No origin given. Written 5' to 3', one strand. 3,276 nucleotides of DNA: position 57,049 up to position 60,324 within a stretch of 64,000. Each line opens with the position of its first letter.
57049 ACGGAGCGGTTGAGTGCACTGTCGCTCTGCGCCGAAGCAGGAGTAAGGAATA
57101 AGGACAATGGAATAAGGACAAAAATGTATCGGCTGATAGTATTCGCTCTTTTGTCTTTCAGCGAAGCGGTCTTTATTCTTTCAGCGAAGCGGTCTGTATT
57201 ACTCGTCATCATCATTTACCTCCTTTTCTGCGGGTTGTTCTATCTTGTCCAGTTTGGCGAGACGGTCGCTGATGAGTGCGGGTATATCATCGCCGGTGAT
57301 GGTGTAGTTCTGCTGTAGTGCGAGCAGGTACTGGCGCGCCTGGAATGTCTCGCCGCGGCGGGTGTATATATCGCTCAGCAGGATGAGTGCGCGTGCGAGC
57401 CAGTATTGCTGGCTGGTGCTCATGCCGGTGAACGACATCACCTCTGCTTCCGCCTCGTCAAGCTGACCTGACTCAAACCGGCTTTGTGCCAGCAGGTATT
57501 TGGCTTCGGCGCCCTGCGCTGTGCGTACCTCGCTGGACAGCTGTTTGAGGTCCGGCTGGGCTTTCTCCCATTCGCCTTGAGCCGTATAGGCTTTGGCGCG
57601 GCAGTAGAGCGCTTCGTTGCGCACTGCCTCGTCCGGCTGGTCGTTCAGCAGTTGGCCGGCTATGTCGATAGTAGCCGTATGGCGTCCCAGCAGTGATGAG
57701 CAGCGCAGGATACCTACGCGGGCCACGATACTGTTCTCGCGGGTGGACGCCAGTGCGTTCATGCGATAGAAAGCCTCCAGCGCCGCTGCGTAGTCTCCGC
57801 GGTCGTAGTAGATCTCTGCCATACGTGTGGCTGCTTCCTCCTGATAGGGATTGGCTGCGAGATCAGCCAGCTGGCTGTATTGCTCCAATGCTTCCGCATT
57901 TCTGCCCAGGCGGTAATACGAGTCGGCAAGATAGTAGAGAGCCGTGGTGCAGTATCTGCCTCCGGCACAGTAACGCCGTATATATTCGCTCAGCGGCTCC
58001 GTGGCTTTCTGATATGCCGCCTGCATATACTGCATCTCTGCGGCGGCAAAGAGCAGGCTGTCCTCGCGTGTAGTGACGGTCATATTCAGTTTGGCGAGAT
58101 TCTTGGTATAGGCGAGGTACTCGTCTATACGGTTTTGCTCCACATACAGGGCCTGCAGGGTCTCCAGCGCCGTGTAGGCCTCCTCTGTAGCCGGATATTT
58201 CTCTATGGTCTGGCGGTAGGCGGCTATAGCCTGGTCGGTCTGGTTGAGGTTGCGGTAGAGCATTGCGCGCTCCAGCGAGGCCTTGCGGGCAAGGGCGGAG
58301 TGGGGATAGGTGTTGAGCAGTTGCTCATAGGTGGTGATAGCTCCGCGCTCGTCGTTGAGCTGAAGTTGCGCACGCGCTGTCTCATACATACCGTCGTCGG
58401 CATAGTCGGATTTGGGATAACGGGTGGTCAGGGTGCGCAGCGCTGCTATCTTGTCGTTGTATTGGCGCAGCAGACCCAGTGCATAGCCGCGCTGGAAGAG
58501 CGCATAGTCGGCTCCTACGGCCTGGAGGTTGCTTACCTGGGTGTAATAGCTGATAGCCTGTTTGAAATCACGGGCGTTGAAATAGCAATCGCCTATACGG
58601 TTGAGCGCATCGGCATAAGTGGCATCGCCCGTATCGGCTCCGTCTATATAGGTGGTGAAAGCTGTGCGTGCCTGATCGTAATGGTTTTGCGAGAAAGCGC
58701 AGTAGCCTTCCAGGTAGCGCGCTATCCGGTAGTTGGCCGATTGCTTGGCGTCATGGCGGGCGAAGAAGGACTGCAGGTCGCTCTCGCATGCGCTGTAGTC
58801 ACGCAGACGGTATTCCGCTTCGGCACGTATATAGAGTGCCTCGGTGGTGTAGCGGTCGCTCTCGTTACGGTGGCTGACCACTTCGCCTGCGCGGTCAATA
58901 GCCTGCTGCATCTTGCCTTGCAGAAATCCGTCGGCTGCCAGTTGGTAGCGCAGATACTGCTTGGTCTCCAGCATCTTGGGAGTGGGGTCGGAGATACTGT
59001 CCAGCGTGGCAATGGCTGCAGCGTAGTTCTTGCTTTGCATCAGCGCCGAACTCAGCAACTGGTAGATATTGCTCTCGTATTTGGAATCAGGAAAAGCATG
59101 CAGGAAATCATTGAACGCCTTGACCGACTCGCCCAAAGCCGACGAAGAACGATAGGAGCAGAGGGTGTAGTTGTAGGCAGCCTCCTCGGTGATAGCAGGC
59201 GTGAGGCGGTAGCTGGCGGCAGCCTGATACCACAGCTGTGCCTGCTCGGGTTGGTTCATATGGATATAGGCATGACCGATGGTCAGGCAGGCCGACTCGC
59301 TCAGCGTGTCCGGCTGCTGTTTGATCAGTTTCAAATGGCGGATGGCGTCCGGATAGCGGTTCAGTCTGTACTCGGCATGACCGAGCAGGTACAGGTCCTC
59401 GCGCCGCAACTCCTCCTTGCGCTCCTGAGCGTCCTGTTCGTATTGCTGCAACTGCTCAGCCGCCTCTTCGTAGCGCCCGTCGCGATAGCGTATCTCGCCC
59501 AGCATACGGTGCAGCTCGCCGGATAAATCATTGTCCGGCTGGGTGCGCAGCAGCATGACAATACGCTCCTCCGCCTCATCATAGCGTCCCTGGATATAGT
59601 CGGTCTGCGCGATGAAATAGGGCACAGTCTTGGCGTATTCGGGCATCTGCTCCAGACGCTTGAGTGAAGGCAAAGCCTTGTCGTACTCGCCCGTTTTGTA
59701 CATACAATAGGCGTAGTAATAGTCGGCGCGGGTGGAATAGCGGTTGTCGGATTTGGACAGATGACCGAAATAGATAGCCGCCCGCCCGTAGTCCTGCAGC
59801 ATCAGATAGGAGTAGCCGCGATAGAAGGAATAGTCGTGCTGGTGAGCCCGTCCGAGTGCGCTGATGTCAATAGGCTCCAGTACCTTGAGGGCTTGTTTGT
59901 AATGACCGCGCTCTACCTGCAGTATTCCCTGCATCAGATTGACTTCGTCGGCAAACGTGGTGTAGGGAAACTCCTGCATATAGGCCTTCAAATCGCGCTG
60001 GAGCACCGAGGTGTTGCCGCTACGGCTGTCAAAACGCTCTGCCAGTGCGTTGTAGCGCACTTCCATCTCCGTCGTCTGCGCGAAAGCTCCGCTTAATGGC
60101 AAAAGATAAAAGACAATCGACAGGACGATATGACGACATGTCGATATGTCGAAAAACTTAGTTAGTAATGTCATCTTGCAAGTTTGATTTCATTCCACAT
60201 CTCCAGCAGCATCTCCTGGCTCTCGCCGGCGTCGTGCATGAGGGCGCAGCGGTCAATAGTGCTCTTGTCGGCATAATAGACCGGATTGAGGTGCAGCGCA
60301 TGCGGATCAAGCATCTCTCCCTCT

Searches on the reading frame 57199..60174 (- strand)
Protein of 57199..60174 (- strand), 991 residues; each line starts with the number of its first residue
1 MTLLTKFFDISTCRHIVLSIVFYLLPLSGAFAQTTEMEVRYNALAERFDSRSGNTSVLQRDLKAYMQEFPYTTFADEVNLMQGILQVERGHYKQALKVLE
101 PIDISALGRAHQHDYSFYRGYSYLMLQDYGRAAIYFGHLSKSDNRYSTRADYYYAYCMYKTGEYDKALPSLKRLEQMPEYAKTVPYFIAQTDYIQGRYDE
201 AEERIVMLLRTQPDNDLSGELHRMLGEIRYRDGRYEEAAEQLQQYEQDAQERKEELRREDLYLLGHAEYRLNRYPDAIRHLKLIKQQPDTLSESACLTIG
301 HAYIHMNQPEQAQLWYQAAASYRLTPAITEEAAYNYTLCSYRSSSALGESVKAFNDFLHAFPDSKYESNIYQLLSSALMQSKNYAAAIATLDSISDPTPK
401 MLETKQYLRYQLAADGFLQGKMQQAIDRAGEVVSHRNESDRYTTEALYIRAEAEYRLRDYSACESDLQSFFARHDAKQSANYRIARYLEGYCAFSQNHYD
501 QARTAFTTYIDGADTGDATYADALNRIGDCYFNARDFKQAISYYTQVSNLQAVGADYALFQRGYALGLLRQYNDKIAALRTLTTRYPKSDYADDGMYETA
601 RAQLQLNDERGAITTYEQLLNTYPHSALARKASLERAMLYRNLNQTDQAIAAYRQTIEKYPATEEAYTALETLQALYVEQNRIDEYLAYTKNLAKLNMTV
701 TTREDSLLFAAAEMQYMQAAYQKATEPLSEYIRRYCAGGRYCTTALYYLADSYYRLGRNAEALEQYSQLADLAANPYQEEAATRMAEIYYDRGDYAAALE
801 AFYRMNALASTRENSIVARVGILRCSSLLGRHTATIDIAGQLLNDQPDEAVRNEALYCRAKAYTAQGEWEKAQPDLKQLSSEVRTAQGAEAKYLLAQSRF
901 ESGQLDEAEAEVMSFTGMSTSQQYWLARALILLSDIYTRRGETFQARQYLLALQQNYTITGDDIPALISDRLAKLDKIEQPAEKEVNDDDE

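Call 48: search_protein_families(library=pfam, proteins=[window:57199-60174:-], max_evalue=0.001)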
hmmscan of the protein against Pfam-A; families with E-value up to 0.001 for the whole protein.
window:57199-60174:- (991 aa): 18 families
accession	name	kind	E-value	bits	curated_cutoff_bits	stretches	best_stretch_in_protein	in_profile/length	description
PF07719.23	TPR_2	-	3.6e-36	120.7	27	1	745-773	3-31/34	Tetratricopeptide repeat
PF13174.12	TPR_6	-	1.4e-31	107.3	26.3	2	632-662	2-32/33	Tetratricopeptide repeat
PF13432.12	TPR_16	-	2.1e-28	98.8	32.7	1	195-248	10-61/65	Tetratricopeptide repeat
PF14559.12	TPR_19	-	3.9e-26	91.6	25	0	864-911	2-47/68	Tetratricopeptide repeat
PF13428.12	TPR_14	-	7.4e-20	69.9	23.5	0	632-670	3-41/44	Tetratricopeptide repeat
PF00515.34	TPR_1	-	9e-17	60.5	27.8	1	521-546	1-26/34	Tetratricopeptide repeat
PF12895.13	ANAPC3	-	2.3e-16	60.3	27.2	1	129-203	5-77/82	Anaphase-promoting complex, cyclosome, subunit 3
PF13424.12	TPR_12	-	3e-14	53.4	30.1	1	188-245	9-71/77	Tetratricopeptide repeat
PF07721.20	TPR_4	-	4.7e-12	45.7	27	0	745-765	3-23/26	Tetratricopeptide repeat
PF13181.12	TPR_8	-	7.9e-12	44.8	25.7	0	521-550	1-30/34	Tetratricopeptide repeat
PF09976.15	TPR_21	-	3.2e-10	40.5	25.5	0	163-263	57-157/193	Tetratricopeptide repeat-like domain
PF13176.12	TPR_7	-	1.3e-09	37.8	27.9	0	523-547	1-25/36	Tetratricopeptide repeat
PF25058.1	ARM_TT21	-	4.1e-05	24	27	0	334-406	60-132/155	Tetratricopeptide repeat protein 21 ARM repeat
PF14853.12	Fis1_TPR_C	-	4.9e-05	23.9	25.3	0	186-224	5-43/53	Fis1 C-terminal tetratricopeptide repeat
PF25064.1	ARM_TT21_5th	-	0.00027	21.7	27.8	0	745-844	3-96/117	TT21 fifth ARM repeats domain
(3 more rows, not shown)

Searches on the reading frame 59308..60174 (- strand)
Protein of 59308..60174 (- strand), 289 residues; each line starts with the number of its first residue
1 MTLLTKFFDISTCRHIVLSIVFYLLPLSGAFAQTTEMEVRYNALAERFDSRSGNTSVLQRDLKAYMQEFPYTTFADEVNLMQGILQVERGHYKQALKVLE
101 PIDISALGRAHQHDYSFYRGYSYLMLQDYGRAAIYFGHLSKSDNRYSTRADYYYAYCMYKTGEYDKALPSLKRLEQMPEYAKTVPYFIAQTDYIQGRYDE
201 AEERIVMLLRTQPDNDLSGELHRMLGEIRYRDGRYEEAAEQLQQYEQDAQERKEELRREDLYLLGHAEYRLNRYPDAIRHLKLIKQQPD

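Call 16: find_homologous_proteins(query=window:59308-60174:-)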
Query seq(289 aa) (289 aa): 19 proteins with E <= 0.001 among 1023 candidates.
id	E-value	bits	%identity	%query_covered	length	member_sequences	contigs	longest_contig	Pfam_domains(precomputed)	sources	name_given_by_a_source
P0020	7.9e-101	355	61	95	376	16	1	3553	PF25062.2,PF17004.12,PF13428.13,PF07721.21,PF14559.13,PF00515.35,PF12895.14,PF10255.16,PF13424.13,PF28559.1,PF13432.13,PF13181.13,PF07719.24,PF13174.13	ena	-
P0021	6.7e-96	339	59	95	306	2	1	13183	PF14853.13,PF25062.2,PF13176.13,PF17004.12,PF13428.13,PF14559.13,PF00515.35,PF12895.14,PF13424.13,PF13432.13,PF13181.13,PF07719.24,PF13174.13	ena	-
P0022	1.2e-95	338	58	98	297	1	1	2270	PF07721.21,PF14559.13,PF00515.35,PF12895.14,PF13424.13,PF13432.13,PF17004.12,PF13428.13,PF07719.24,PF13174.13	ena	-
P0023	1.9e-95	338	59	96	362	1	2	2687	PF14559.13,PF21545.4,PF00515.35,PF12895.14,PF13424.13,PF13432.13,PF17004.12,PF13428.13,PF13181.13,PF07719.24,PF13174.13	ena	-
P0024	6.4e-94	333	60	93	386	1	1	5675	PF14853.13,PF25058.2,PF21545.4,PF13176.13,PF17004.12,PF13428.13,PF07721.21,PF14559.13,PF00515.35,PF12895.14,PF13424.13,PF13432.13,PF13181.13,PF07719.24,PF13174.13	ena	-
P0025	1.3e-92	328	57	95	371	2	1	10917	PF07721.21,PF14559.13,PF14853.13,PF21545.4,PF12895.14,PF13432.13,PF17004.12,PF13428.13,PF07719.24,PF13174.13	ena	-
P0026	7.5e-92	326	58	91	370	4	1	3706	PF14559.13,PF14853.13,PF21545.4,PF00515.35,PF12895.14,PF13432.13,PF17004.12,PF07719.24,PF13174.13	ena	-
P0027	2.8e-88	314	59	89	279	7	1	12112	PF14559.13,PF12895.14,PF13432.13,PF13428.13,PF07719.24,PF13174.13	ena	-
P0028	4.5e-88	313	54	98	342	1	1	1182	PF21545.4,PF13176.13,PF17004.12,PF13428.13,PF13374.13,PF14559.13,PF00515.35,PF12895.14,PF13424.13,PF21033.5,PF13432.13,PF13181.13,PF07719.24,PF13174.13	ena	-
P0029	6.6e-86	306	58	88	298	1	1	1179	PF14559.13,PF25062.2,PF00515.35,PF12895.14,PF10255.16,PF13432.13,PF17004.12,PF13428.13,PF13181.13,PF07719.24,PF13174.13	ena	-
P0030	3.1e-79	284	52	92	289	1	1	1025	PF25062.2,PF21545.4,PF12895.14,PF13432.13,PF07719.24,PF13174.13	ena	-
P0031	4.6e-78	281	59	76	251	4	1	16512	PF14559.13,PF12895.14,PF13432.13,PF17004.12,PF13428.13,PF07719.24,PF13174.13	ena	-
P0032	4.9e-75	271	50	97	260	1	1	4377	PF14559.13,PF21545.4,PF13432.13,PF07719.24,PF13174.13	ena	-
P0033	1.8e-73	266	60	73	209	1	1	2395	-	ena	-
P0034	1.3e-71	259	61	70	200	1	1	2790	PF14559.13,PF14853.13,PF25062.2,PF12895.14,PF13432.13,PF17004.12,PF07719.24,PF13174.13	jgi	jgi:tetratricopeptide (TPR) repeat protein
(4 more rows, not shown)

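Call 20: find_encoding_contigs(protein=P0027, flank=10000, max_places=2)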
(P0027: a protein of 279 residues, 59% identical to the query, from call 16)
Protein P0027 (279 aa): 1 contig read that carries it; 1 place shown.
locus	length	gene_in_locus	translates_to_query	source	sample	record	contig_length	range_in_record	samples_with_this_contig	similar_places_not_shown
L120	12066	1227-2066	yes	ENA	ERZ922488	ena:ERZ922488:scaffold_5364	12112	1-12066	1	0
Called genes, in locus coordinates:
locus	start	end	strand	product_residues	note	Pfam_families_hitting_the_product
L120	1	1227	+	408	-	?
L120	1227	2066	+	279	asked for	PF13428:TPR_14 (faint), PF07719:TPR_2 (faint), PF12895:ANAPC3 (faint), PF13174:TPR_6 (faint), PF14559:TPR_19 (faint), PF13432:TPR_16 (weak)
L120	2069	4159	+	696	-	PF00515:TPR_1 (faint), PF07719:TPR_2 (faint), PF12895:ANAPC3 (faint), PF13174:TPR_6 (faint), PF13181:TPR_8 (faint), PF13424:TPR_12 (faint), PF13428:TPR_14 (faint), PF13432:TPR_16 (faint), +2 more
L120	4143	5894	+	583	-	-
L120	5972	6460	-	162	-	-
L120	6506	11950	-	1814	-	-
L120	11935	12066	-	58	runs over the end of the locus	?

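Call 21: find_encoding_contigs(protein=P0022, flank=10000, max_places=2)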
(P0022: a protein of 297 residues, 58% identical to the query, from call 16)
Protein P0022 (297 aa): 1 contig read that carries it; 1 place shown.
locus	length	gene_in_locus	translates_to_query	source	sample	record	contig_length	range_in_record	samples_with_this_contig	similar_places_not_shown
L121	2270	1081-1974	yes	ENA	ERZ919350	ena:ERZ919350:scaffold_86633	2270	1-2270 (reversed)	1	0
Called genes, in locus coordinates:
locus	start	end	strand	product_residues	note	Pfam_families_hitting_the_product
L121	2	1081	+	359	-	?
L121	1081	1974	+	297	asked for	PF13428:TPR_14 (faint), PF00515:TPR_1 (faint), PF12895:ANAPC3 (faint), PF13174:TPR_6 (faint), PF07719:TPR_2 (faint), PF17004:SRP_TPR_like (weak), PF14559:TPR_19 (weak), PF13432:TPR_16, +2 more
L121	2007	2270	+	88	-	?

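Call 24: find_encoding_contigs(protein=P0031, flank=10000, max_places=1)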
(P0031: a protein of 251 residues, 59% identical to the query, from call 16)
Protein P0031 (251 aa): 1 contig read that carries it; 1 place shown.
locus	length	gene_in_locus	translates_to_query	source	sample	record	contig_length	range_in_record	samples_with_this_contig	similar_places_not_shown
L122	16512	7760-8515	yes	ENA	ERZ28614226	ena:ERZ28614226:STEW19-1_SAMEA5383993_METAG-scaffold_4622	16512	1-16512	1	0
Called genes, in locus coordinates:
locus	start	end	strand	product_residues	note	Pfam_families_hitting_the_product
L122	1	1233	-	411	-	?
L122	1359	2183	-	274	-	PF00583:Acetyltransf_1, PF13508:Acetyltransf_7 (weak), PF13673:Acetyltransf_10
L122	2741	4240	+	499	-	PF00005:ABC_tran, PF09818:ABC_ATPase (faint), PF13304:AAA_21 (faint), PF08402:TOBE_2 (faint)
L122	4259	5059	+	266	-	PF00528:BPD_transp_1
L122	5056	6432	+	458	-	PF00528:BPD_transp_1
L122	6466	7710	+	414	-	PF01547:SBP_bac_1, PF13416:SBP_bac_8, PF13343:SBP_bac_6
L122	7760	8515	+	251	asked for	PF13174:TPR_6 (faint), PF13428:TPR_14 (faint), PF14559:TPR_19 (faint), PF07719:TPR_2 (faint), PF13432:TPR_16 (faint), PF17004:SRP_TPR_like (weak), PF12895:ANAPC3 (weak)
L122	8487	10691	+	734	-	PF00515:TPR_1 (faint), PF07719:TPR_2 (faint), PF12895:ANAPC3 (faint), PF13174:TPR_6 (faint), PF13181:TPR_8 (faint), PF13424:TPR_12 (faint), PF13428:TPR_14 (faint), PF13432:TPR_16 (faint), +2 more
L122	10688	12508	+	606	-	-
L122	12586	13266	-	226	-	-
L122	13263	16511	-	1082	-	?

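Call 25: find_encoding_contigs(protein=P0025, flank=10000, max_places=1)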
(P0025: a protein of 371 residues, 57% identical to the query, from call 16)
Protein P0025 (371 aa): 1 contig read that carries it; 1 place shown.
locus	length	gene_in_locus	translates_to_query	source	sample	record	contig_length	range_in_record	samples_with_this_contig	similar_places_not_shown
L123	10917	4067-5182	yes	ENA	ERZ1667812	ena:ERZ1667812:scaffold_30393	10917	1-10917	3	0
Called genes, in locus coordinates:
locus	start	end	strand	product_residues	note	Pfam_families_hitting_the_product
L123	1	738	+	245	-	?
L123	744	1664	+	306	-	PF00528:BPD_transp_1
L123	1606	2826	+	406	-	PF00528:BPD_transp_1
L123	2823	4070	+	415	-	PF01547:SBP_bac_1, PF13416:SBP_bac_8, PF13343:SBP_bac_6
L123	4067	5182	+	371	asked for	PF13428:TPR_14 (faint), PF21545:T7SS_EccA1_N (faint), PF07719:TPR_2 (faint), PF13174:TPR_6 (faint), PF17004:SRP_TPR_like (weak), PF12895:ANAPC3 (faint), PF14559:TPR_19 (faint), PF13432:TPR_16 (weak), +2 more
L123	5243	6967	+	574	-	PF13424:TPR_12 (faint), PF13432:TPR_16 (faint), PF00515:TPR_1 (faint), PF07719:TPR_2 (faint), PF13174:TPR_6 (faint), PF13428:TPR_14 (faint), PF12895:ANAPC3 (faint), PF14559:TPR_19 (faint)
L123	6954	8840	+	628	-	-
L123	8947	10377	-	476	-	PF07470:Glyco_hydro_88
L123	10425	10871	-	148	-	-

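Call 26: find_encoding_contigs(protein=P0021, flank=10000, max_places=1)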
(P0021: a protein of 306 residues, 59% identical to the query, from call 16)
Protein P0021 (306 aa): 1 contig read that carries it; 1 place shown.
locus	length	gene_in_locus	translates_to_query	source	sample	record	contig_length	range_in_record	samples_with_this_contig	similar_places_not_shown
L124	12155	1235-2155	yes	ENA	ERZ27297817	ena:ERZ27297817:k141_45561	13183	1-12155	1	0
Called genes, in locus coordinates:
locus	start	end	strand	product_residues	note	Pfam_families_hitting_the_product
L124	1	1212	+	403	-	?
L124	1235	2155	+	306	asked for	PF13174:TPR_6 (faint), PF13428:TPR_14 (faint), PF00515:TPR_1 (faint), PF07719:TPR_2 (faint), PF12895:ANAPC3 (faint), PF13181:TPR_8 (faint), PF17004:SRP_TPR_like (weak), PF13432:TPR_16 (weak), +5 more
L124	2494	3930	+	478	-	PF04715:, PF00425:Chorismate_bind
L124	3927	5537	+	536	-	PF00117:GATase, PF07722:Peptidase_C26 (weak), PF02885:Glycos_trans_3N, PF00591:Glycos_transf_3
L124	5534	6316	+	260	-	PF00218:IGPS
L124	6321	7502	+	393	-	PF00291:PALP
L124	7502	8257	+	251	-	PF00290:Trp_syntA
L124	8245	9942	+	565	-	PF00697:PRAI, PF00800:PDT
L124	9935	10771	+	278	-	PF04909:Amidohydro_2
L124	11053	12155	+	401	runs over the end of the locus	PF25199:nSTAND_NTPase5 (weak), PF13173:AAA_14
